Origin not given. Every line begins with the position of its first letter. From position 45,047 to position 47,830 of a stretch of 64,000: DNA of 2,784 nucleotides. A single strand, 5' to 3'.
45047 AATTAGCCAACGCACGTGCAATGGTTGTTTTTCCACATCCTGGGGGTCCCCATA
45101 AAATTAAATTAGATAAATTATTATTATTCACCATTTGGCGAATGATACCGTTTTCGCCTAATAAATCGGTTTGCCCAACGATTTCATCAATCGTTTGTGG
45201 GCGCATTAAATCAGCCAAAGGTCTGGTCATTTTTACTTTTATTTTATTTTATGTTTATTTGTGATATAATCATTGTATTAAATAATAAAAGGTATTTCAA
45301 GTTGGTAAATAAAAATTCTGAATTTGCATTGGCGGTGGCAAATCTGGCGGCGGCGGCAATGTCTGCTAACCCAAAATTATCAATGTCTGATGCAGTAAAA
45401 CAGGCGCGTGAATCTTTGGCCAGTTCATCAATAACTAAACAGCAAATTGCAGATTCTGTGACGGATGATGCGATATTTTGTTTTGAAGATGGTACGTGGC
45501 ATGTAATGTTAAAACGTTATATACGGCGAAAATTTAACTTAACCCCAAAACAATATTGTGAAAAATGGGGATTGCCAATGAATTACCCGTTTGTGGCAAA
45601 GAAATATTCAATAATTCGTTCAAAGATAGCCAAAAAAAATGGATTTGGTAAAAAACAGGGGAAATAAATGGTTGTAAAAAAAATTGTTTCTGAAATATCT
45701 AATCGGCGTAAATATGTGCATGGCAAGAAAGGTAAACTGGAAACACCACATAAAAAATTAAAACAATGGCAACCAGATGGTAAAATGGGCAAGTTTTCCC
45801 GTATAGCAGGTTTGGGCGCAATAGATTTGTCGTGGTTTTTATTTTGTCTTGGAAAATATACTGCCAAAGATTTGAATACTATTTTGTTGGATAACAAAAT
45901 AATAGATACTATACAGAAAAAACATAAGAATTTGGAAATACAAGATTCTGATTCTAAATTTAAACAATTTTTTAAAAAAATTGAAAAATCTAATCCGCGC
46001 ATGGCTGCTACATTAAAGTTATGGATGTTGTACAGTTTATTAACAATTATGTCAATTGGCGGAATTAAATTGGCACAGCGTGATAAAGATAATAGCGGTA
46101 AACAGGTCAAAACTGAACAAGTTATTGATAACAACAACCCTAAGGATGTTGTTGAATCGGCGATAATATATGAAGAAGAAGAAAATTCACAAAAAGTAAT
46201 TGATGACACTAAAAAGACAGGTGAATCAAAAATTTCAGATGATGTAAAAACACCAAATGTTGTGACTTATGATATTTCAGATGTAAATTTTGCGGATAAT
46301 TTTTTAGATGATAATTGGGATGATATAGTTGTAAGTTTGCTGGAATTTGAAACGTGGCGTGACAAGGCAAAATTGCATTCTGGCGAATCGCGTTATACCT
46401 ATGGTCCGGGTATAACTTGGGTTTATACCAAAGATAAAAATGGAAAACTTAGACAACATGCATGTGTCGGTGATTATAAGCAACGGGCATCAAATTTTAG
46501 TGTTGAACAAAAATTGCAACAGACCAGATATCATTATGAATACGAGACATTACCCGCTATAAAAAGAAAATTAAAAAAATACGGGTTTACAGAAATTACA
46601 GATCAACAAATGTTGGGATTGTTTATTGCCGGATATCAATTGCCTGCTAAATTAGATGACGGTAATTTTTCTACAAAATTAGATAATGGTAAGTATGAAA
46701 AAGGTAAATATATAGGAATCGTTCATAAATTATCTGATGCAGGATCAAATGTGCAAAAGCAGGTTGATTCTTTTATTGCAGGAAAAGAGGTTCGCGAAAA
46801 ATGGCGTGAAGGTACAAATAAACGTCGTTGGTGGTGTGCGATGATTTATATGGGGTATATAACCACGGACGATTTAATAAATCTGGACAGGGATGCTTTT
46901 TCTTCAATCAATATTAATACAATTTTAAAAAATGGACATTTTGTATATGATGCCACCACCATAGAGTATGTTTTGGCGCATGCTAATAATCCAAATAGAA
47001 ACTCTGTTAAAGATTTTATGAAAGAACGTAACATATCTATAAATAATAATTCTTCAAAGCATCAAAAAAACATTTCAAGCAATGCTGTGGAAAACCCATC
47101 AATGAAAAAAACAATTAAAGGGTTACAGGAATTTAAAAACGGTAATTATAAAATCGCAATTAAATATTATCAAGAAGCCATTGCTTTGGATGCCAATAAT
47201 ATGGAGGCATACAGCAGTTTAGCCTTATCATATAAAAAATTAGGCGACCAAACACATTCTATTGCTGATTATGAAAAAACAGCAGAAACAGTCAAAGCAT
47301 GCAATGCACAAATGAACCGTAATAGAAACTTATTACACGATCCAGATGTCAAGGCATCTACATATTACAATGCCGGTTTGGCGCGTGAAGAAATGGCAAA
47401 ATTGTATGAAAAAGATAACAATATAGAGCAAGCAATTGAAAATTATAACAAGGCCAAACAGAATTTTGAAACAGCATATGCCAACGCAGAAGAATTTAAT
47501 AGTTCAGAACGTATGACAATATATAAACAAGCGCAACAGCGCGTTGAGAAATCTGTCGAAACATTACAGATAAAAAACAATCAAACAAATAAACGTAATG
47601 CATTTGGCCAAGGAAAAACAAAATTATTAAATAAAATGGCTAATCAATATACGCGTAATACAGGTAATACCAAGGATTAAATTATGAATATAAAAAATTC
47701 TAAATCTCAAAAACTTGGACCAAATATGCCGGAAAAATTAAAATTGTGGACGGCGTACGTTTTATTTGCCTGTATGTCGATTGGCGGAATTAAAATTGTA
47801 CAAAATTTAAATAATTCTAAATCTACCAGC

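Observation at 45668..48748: Tandem membrane-anchored proteins with a divergent GH24 (phage lysozyme)-like domain and no phage context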

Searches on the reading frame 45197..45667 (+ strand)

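Call 3: search_protein_families(library=pfam, proteins=[window:45197-45667:+], max_evalue=1)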
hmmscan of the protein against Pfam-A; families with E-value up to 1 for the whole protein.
window:45197-45667:+ (156 aa): 4 families
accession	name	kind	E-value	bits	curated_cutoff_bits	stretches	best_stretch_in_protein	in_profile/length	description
PF05443.17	ROS_MUCR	-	1.3e-22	80.6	25.4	1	67-151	39-123/123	ROS/MUCR transcriptional regulator protein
PF07922.17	Glyco_transf_52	-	0.084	12.5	26.1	1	16-124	4-119/272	Glycosyltransferase family 52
PF09351.15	DUF1993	-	0.12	12.7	23.4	1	44-143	56-151/161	Domain of unknown function (DUF1993)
PF17538.8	C_LFY_FLO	-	0.17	12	25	1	33-116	34-116/169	DNA Binding Domain (C-terminal) Leafy/Floricaula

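Call 74: search_protein_families(library=padloc, proteins=[window:45197-45667:+], max_evalue=0.01)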
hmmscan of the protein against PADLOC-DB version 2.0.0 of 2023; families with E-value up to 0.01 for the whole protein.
window:45197-45667:+ (156 aa): 0 families

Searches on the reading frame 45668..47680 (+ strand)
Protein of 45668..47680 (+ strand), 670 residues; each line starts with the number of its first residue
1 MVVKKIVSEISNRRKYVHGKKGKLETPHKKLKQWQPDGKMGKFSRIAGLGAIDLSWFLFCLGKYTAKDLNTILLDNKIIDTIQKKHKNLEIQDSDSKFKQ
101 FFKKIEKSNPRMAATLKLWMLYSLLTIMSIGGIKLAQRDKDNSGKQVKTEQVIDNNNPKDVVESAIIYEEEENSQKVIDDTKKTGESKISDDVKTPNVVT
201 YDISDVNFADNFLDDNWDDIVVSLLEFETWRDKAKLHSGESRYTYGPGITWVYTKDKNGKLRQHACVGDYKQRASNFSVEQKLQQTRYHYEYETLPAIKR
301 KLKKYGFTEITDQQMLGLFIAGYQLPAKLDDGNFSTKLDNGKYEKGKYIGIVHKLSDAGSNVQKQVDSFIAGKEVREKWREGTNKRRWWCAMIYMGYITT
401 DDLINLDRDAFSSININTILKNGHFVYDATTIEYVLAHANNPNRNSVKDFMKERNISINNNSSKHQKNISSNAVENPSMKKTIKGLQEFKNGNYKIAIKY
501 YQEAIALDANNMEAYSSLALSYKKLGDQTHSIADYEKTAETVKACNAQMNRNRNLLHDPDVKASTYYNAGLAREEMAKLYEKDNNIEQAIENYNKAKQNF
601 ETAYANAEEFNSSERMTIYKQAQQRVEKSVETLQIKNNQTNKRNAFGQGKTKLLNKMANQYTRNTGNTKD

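Call 3: search_protein_families(library=pfam, proteins=[window:45668-47680:+], max_evalue=1)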
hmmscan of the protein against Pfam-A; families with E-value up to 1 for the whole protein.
window:45668-47680:+ (670 aa): 14 families
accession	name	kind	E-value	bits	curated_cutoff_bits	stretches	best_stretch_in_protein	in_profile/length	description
PF00515.34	TPR_1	-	8.2e-10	38.5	27.8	3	485-511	8-34/34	Tetratricopeptide repeat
PF13414.12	TPR_11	-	4.2e-09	36.4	26.8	1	485-526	1-42/42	TPR repeat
PF07719.23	TPR_2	-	7.3e-09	35.5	27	1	485-511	8-34/34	Tetratricopeptide repeat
PF13181.12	TPR_8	-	2.4e-07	30.8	25.7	2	490-511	13-34/34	Tetratricopeptide repeat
PF13428.12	TPR_14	-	0.00013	22.8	23.5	1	487-519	10-42/44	Tetratricopeptide repeat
PF13424.12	TPR_12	-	0.00021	21.9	30.1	1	486-538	11-71/77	Tetratricopeptide repeat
PF13432.12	TPR_16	-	0.00077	20.3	32.7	1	487-537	6-56/65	Tetratricopeptide repeat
PF13374.12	TPR_10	-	0.0013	19.1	27.5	0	513-541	3-31/42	Tetratricopeptide repeat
PF13431.12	TPR_17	-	0.0031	18.1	24.4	1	500-528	1-29/34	Tetratricopeptide repeat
PF04212.24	MIT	-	0.03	14.8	30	2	490-506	16-32/66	MIT (microtubule interacting and transport) domain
PF24575.1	TPR_Slam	-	0.041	14.8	35.2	1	476-520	45-89/104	Surface lipoprotein assembly modifier, N-terminal TPR repeats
PF13174.12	TPR_6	-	0.11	13.6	26.3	0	576-600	6-30/33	Tetratricopeptide repeat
PF14559.12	TPR_19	-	0.12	13.1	25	1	489-526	2-39/68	Tetratricopeptide repeat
PF13176.12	TPR_7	-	0.12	13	27.9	0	491-511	12-34/36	Tetratricopeptide repeat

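Call 7: search_protein_families(library=ncbifam, proteins=[window:45668-47680:+], max_evalue=1)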
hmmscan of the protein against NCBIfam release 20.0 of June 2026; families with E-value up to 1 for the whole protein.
window:45668-47680:+ (670 aa): 3 families
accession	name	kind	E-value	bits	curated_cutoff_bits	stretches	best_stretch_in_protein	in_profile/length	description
NF040959.1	MamA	equivalog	7.9e-06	25.4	200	1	490-540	151-201/204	magnetosome protein MamA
TIGR02521.1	type_IV_pilW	equivalog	0.00026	20.6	154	1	474-548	27-101/234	type IV pilus biogenesis/stability protein PilW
TIGR02552.1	LcrH_SycD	equivalog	0.097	12.4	104.8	1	491-539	65-113/136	SycD/LcrH family type III secretion system chaperone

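Call 12: search_protein_families(library=phrogs, proteins=[window:45668-47680:+], max_evalue=1)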
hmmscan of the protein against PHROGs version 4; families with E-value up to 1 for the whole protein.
window:45668-47680:+ (670 aa): 2 families
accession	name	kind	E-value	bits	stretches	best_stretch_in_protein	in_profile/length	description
phrog_4504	-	unknown function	0.016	15.7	1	431-502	70-141/145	-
phrog_7590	-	unknown function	0.024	15.4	1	438-596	15-149/234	-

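Call 61: predict_structure(alignment_id=A3)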
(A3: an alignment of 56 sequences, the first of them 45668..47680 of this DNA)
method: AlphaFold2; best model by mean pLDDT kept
length: 670 residues; sequences in the alignment: 56
mean_pLDDT: 82.8   pTM: 0.66
mean pLDDT of the five models: 82.8, 82.8, 80.8, 80.3, 80.1
residues with pLDDT >= 90: 376; 70-90: 159; 50-70: 71; < 50: 64
segments of 3 or more residues with pLDDT < 50: 67-70, 141-193, 667-670
pLDDT, mean of each block of 10 residues (from residue 1): 59 62 72 76 73 71 52 62 82 88 85 77 69 52 36 34 33 35 40 67 93 94 94 95 96 96 97 97 95 92 96 95 89 90 94 97 97 91 95 96 93 91 93 91 88 89 75 82 95 97 96 94 98 98 95 86 95 98 96 98 95 93 98 91 77 78 52
secondary structure, 60 per line:
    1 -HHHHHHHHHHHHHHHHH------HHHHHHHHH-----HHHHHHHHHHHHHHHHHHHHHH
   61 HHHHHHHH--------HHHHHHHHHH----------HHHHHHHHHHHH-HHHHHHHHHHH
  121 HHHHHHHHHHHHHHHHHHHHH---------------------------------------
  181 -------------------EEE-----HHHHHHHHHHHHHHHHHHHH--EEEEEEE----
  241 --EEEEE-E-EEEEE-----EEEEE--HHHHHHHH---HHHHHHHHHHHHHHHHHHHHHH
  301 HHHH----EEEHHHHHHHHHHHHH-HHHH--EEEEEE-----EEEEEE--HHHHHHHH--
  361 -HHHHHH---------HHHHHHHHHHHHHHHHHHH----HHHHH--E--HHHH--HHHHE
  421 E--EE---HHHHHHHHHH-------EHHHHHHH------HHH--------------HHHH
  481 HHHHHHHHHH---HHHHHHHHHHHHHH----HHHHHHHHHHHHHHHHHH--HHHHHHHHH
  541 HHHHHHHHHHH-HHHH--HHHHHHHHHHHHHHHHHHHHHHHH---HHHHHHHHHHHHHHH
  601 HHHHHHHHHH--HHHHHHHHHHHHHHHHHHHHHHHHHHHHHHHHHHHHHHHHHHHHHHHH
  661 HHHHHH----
elements in order: H2-18 H25-33 H39-68 H77-86 H97-108 H110-141 E200-202 H208-227 E230-236 E243-247 E251-255 E261-265 H268-275 H279-304 E309-311 H312-324 H326-329 E332-337 E343-348 H351-358 H362-367 H377-395 H400-404 H410-413 H416-419 H429-438 H447-453 H477-490 H494-507 H512-529 H532-551 H553-556 H559-582 H586-610 H613-666

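Call 65: fold_search(model_id=the predicted structure, library=pdb)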
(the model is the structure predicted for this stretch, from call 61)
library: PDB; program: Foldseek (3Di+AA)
matches with E <= 10: 1234; with E <= 0.001: 14
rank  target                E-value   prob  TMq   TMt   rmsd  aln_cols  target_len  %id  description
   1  9gzg_A                1.0e-04  1.00  0.11  0.32  11.5       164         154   27  Crystal structure of CTPR4E4 mutant (released 2025-10-15)
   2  8chy                  2.3e-04  1.00  0.16  0.31  14.7       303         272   15  Crystal structure of an 8-repeat consensus TPR superhelix with Zinc. (released 2024-02-21)
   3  6eou                  2.3e-04  1.00  0.14  0.23  15.0       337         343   13  O-GlcNAc transferase TPR domain with the intellectual disability associated mutation L254F (released 2018-05-09)
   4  9qhb                  2.8e-04  1.00  0.17  0.31  14.2       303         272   15  Crystal structure of 16-repeat CTPR protein with eliminated coordination sites (released 2025-10-22)
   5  7obi_B                6.0e-04  1.00  0.13  0.55   9.2       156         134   25  Consensus tetratricopeptide repeat protein type RV4 (released 2022-02-23)
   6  4j8f                  6.3e-04  0.99  0.13  0.15  23.7       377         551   13  Crystal structure of a fusion protein containing the NBD of Hsp70 and the middle domain of Hip (released 2013-07-03)
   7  6v8e_B                7.5e-04  1.00  0.15  0.71   4.8       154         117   27  Computationally designed C3-symmetric homotrimer from TPR repeat protein (released 2020-08-12)
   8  6v8e_A                7.8e-04  1.00  0.15  0.69   4.8       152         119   26  Computationally designed C3-symmetric homotrimer from TPR repeat protein (released 2020-08-12)
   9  3vty_C                7.8e-04  1.00  0.11  0.32  14.7       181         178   15  Crystal structure of MamA (released 2012-10-31)
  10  8cqp_C                8.2e-04  1.00  0.13  0.52   9.5       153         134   25  Crystal structure of an 8-repeat consensus TPR superhelix with Calcium (low concentration) (released 2024-03-27)
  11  1w3b_B                8.2e-04  1.00  0.16  0.24  16.1       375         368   11  The superhelical TPR domain of O-linked GlcNAc transferase reveals structural similarities to importin alpha. (released 2004-09-09)
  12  2fo7                  8.6e-04  1.00  0.13  0.52   9.6       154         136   25  Crystal structure of an 8 repeat consensus TPR superhelix (trigonal crystal form) (released 2006-03-07)
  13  6v8e_D                9.0e-04  1.00  0.14  0.62   6.4       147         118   28  Computationally designed C3-symmetric homotrimer from TPR repeat protein (released 2020-08-12)
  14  1w3b_A                9.8e-04  1.00  0.15  0.23  14.6       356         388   14  The superhelical TPR domain of O-linked GlcNAc transferase reveals structural similarities to importin alpha. (released 2004-09-09)
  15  9qhc_B                1.1e-03  1.00  0.11  0.23  13.6       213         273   20  Crystal structure of 8-repeat CTPR protein with eliminated coordination sites (released 2025-10-22)
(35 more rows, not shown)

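Call 74: search_protein_families(library=padloc, proteins=[window:45668-47680:+], max_evalue=0.01)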
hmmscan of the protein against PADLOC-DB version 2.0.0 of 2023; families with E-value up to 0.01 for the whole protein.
window:45668-47680:+ (670 aa): 0 families
